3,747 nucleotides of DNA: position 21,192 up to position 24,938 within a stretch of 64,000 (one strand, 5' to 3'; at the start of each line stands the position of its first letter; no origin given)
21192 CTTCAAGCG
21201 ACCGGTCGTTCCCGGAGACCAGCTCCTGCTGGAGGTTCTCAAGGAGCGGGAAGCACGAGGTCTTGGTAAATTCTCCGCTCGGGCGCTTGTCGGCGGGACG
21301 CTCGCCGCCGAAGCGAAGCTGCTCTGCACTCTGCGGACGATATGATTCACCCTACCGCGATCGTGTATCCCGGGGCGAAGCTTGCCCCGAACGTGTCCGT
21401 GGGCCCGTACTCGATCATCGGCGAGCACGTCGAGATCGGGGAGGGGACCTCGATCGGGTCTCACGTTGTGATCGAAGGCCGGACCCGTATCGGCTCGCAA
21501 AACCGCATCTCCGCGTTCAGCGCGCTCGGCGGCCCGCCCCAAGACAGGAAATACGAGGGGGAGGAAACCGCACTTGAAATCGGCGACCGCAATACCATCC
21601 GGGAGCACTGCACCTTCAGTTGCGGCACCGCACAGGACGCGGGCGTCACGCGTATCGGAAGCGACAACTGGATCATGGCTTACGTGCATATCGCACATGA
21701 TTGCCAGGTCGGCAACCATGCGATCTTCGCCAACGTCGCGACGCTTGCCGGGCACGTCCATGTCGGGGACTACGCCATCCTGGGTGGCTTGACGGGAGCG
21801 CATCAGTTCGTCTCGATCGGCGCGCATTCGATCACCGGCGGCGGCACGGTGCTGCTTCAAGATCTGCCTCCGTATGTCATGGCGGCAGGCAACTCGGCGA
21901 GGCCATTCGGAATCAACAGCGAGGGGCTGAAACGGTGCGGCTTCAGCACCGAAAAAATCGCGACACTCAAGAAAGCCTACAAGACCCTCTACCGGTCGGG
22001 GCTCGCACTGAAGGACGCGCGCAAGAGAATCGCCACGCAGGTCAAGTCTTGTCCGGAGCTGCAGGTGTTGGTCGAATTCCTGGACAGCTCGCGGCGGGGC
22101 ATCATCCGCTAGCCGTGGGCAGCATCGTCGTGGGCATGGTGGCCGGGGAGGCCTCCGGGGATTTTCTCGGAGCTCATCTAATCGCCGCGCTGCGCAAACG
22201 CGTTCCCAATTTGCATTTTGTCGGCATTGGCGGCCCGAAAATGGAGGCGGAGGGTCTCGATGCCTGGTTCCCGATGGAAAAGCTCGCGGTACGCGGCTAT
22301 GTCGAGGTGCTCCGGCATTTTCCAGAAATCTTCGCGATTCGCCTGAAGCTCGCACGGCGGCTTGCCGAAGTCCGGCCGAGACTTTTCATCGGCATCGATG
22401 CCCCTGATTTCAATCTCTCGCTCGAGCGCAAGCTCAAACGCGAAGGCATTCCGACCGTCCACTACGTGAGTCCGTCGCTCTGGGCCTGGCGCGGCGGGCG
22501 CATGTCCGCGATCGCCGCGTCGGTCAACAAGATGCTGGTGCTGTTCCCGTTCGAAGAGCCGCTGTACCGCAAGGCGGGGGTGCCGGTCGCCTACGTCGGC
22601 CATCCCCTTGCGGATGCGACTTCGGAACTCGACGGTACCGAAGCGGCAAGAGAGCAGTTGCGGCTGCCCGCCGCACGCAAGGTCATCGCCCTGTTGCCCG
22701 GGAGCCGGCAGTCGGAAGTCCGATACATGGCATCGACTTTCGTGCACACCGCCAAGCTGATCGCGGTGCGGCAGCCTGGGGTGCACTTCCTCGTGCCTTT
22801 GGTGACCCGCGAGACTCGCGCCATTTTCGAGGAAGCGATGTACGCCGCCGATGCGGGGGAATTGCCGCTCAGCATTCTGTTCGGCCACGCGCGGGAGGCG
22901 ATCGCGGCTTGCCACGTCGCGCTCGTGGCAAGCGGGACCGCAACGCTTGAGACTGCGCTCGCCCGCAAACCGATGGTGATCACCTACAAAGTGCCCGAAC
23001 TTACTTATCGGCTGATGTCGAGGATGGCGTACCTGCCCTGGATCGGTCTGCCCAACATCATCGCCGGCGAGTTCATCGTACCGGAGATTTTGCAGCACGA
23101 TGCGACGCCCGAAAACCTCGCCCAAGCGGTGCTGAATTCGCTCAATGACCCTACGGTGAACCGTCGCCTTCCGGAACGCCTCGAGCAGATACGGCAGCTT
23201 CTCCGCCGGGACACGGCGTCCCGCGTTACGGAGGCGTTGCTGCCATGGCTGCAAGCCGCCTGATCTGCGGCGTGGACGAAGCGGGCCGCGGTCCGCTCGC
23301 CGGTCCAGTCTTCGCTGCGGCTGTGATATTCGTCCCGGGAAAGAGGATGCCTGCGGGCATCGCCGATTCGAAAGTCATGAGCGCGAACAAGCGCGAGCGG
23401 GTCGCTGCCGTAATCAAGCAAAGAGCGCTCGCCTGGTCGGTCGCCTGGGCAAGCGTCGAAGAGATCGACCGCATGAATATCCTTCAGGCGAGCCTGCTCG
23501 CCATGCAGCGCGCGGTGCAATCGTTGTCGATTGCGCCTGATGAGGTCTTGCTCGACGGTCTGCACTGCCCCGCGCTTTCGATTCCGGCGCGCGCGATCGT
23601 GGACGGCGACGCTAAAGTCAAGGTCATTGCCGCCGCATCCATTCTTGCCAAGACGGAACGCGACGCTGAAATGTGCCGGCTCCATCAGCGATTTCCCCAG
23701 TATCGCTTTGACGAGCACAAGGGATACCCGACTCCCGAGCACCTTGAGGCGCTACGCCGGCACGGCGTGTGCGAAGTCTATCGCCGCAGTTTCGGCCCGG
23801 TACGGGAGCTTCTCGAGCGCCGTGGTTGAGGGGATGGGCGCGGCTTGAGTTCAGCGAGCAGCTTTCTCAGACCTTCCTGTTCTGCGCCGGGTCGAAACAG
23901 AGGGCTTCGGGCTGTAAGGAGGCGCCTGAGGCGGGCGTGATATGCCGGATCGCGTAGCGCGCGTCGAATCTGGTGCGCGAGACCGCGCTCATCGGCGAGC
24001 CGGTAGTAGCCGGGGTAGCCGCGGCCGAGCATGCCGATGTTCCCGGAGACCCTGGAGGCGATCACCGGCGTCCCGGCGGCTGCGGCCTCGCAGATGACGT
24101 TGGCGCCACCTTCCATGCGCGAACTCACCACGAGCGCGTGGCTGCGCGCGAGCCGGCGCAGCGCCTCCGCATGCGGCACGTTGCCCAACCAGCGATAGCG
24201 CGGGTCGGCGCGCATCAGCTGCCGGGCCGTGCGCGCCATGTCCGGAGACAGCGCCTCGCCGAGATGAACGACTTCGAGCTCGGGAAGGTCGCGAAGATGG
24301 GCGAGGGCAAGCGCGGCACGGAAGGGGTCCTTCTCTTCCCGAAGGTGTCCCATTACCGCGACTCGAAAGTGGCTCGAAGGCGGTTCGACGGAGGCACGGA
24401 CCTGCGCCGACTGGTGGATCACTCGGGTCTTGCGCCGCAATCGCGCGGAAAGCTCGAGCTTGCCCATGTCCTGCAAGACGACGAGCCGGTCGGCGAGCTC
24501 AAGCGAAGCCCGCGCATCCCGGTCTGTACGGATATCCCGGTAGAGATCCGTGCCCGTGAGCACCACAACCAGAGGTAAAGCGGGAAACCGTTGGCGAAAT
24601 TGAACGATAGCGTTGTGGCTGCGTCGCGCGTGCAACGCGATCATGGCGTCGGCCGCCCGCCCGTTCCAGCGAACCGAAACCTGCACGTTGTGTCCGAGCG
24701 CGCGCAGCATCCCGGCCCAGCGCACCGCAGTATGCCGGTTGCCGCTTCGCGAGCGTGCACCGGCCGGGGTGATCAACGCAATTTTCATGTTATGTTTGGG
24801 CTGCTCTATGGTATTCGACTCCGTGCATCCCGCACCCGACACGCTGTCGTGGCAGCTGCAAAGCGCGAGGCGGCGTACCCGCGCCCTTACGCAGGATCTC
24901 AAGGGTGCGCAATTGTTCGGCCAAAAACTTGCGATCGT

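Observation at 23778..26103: Divergent SenB-like glycosyltransferase and SenA/EgtB-like enzyme pair with no selD or egtD partner in view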

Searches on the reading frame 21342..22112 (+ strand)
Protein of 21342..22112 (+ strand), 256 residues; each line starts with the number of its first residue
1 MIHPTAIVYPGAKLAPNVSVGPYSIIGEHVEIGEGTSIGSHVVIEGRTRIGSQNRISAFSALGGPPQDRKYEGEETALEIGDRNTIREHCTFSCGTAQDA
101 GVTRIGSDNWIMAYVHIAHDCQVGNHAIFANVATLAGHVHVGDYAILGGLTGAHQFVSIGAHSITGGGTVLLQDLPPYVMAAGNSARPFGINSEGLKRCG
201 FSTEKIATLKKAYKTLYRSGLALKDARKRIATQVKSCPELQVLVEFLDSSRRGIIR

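Call 27: find_encoding_contigs(protein=window:21342-22112:+, flank=10000, max_places=4)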
Protein window:21342-22112:+ (256 aa): 1 contig read that carries it; 1 place shown.
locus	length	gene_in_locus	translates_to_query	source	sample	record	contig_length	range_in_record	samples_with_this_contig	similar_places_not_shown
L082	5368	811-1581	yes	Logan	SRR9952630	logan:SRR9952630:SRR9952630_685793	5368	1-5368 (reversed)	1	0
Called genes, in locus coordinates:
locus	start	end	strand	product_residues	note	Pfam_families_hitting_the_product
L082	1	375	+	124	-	?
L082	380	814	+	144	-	PF22817:ApeP-like, PF07977:FabA, PF22818:ApeI-like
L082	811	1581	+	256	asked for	PF00132:Hexapep (weak), PF25084:LbH_EIF2B (faint), PF25087:GMPPB_C (faint), PF00132:Hexapep, PF13720:Acetyltransf_11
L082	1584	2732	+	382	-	PF02684:LpxB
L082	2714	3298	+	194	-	PF01351:RNase_HII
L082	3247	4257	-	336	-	PF00534:Glycos_transf_1, PF13692:Glyco_trans_1_4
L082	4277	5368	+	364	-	?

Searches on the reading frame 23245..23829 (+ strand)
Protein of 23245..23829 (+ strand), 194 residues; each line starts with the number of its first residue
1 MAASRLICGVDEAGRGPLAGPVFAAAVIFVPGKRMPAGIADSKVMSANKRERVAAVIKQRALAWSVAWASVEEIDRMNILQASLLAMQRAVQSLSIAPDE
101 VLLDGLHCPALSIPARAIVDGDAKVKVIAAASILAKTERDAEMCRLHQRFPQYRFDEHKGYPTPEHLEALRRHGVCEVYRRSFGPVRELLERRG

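Call 3: search_protein_families(library=ncbifam, proteins=[window:23245-23829:+], max_evalue=0.001)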
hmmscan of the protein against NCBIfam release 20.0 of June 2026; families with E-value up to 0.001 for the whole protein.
window:23245-23829:+ (194 aa): 9 families
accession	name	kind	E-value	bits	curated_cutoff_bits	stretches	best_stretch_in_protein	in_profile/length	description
NF000596.1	PRK00015.1-4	equivalog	1.9e-79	265.9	251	1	6-191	1-185/186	ribonuclease HII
NF000595.1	PRK00015.1-3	equivalog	7.5e-72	241.3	167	1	5-188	2-186/188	ribonuclease HII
NF000594.1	PRK00015.1-1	equivalog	1.2e-68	231.5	243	1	5-188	69-250/251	ribonuclease HII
NF010538.0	PRK13926.1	equivalog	6.1e-61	206.3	285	1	6-192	23-207/213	ribonuclease HII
NF000598.1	PRK00015.2-2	equivalog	2.8e-57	193.7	273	1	7-184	22-201/203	ribonuclease HII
NF010537.0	PRK13925.1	equivalog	5.7e-56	189.3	252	1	4-186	9-195/200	ribonuclease HII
NF000600.1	PRK00015.2-4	equivalog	6.7e-48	163.1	364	1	7-187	30-211/212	ribonuclease HII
NF011119.0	PRK14550.1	equivalog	1e-25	91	350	1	7-184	2-186/204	ribonuclease HII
TIGR00729.1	TIGR00729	equivalog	3.5e-18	66.4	123.3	1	7-163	1-173/207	ribonuclease HII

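Call 4: search_protein_families(library=pfam, proteins=[window:23245-23829:+], max_evalue=0.001)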
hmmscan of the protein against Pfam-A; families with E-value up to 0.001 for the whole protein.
window:23245-23829:+ (194 aa): 1 family
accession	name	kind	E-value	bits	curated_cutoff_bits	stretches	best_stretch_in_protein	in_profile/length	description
PF01351.25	RNase_HII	-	3.1e-41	141.9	25.8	1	8-183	1-196/199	Ribonuclease HII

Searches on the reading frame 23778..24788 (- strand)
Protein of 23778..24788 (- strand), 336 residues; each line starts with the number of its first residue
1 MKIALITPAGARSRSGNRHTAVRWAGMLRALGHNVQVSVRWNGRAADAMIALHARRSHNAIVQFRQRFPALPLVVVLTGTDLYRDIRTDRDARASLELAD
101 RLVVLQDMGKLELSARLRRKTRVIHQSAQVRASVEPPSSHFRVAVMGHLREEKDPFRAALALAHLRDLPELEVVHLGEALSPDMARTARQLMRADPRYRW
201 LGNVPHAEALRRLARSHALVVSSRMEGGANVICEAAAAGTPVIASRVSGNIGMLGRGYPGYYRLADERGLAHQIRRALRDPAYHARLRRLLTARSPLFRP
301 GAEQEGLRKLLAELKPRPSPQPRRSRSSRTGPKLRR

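Call 3: search_protein_families(library=ncbifam, proteins=[window:23778-24788:-], max_evalue=0.001)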
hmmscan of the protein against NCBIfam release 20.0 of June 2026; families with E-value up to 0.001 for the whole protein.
window:23778-24788:- (336 aa): 10 families
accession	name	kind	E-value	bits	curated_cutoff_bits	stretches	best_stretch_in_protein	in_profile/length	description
TIGR04348.1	TIGR04348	equivalog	6.4e-123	409.7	300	1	3-312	1-309/310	selenoneine biosynthesis selenosugar synthase SenB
NF038229.1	Glyco4_Geo_Pelo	equivalog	1.7e-32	112.8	400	1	2-313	1-335/338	GPMC system family 4 glycosyltransferase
NF041876.1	EPS_EpsE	equivalog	7.9e-08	31.9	400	1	197-288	277-369/389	exopolysaccharide biosynthesis GT4 family glycosyltransferase EpsE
NF046085.1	XrtY_assoc_Gly1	equivalog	2.1e-07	30.1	400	1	137-288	206-357/387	XrtY-associated glycosyltransferase XYAG1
NF047684.1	TeichurnBiosyTuaC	equivalog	1.8e-06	27.1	550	1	114-257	193-331/391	teichuronic acid biosynthesis protein TuaC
TIGR03088.1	stp2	hypoth_equivalog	6.3e-06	25.5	409.05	1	214-281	271-339/374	TIGR03088 family PEP-CTERM/XrtA system glycosyltransferase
TIGR04047.1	MSMEG_0565_glyc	hypoth_equivalog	9e-06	25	259.85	1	185-285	246-346/373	MSMEG_0565 family glycosyltransferase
NF041010.1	glycosy_Agl16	equivalog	2.8e-05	23.2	575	1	185-254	224-292/352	glycosylation protein Agl16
TIGR03449.1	mycothiol_MshA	equivalog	0.00085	18.3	462.5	0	194-285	282-374/406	D-inositol-3-phosphate glycosyltransferase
NF047880.1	glyco_SdgA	exception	0.00088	17.9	800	0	211-280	385-456/488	serine-aspartate repeat adhesin O-glycosyltransferase SdgA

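Call 4: search_protein_families(library=pfam, proteins=[window:23778-24788:-], max_evalue=0.001)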
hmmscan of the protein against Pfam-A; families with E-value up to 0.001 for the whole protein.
window:23778-24788:- (336 aa): 4 families
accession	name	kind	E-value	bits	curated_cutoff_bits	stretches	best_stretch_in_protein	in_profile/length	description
PF00534.26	Glycos_transf_1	-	7.5e-16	58.6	26.4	1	132-288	7-166/172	Glycosyl transferases group 1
PF13692.12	Glyco_trans_1_4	-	3.2e-13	50.6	27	1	143-280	4-142/142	Glycosyl transferases group 1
PF20706.3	GT4-conflict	-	0.00022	20.8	26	1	207-256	273-322/385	Family 4 Glycosyltransferase in conflict systems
PF13524.12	Glyco_trans_1_2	-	0.00026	21.4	25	1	159-287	3-121/144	Glycosyl transferase-like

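Call 11: search_solved_structures(query=window:23778-24788:-, show_alignments=1)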
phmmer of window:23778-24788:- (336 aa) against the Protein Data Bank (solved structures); distinct sequences matched with E-value up to 0.001: 6.
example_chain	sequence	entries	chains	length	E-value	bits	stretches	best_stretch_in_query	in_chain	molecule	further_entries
8k5u_A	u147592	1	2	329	4.7e-64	220.2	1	3-314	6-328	Se glycosyltransferase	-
8jjq_C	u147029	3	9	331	3.5e-63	217.3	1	3-318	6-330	TIGR04348 family glycosyltransferase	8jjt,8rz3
8fbx_A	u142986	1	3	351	4.4e-63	217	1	3-318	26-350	Selenosugar synthase SenB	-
8jjn_C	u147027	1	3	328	2.9e-62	214.3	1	3-316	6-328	TIGR04348 family glycosyltransferase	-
2jjm_A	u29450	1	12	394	0.00061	22.8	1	195-287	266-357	GLYCOSYL TRANSFERASE, GROUP 1 FAMILY PROTEIN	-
3mbo_A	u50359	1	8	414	0.00066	22.6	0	195-287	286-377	Glycosyltransferase, group 1 family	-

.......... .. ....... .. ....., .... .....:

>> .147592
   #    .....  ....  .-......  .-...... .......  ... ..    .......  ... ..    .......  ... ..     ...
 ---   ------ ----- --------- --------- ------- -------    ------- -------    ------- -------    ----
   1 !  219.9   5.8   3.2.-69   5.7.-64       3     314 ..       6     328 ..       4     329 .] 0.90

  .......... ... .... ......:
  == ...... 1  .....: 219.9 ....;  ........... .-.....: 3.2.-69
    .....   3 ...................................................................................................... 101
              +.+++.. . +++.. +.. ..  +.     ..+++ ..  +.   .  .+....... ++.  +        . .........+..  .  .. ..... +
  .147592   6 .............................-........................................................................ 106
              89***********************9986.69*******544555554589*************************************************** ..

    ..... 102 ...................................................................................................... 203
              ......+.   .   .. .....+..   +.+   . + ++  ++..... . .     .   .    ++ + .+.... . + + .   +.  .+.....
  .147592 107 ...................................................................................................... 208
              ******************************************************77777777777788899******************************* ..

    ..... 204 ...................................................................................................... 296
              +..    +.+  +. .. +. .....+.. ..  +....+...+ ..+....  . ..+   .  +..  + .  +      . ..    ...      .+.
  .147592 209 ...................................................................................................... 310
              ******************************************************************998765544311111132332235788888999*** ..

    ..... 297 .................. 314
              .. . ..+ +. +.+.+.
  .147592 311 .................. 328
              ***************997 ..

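Call 26: find_encoding_contigs(protein=window:23778-24788:-, flank=10000, max_places=4)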
Protein window:23778-24788:- (336 aa): 1 contig read that carries it; 1 place shown.
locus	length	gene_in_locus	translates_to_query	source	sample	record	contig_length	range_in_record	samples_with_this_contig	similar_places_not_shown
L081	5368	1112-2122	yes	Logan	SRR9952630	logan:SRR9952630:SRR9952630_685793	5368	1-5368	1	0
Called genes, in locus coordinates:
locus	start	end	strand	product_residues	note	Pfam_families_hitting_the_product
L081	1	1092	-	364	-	?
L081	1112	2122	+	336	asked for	PF00534:Glycos_transf_1, PF13692:Glyco_trans_1_4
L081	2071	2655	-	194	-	PF01351:RNase_HII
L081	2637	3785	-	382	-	PF02684:LpxB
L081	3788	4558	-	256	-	PF00132:Hexapep (weak), PF25084:LbH_EIF2B (faint), PF25087:GMPPB_C (faint), PF00132:Hexapep, PF13720:Acetyltransf_11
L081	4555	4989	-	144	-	PF22817:ApeP-like, PF07977:FabA, PF22818:ApeI-like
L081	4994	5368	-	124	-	?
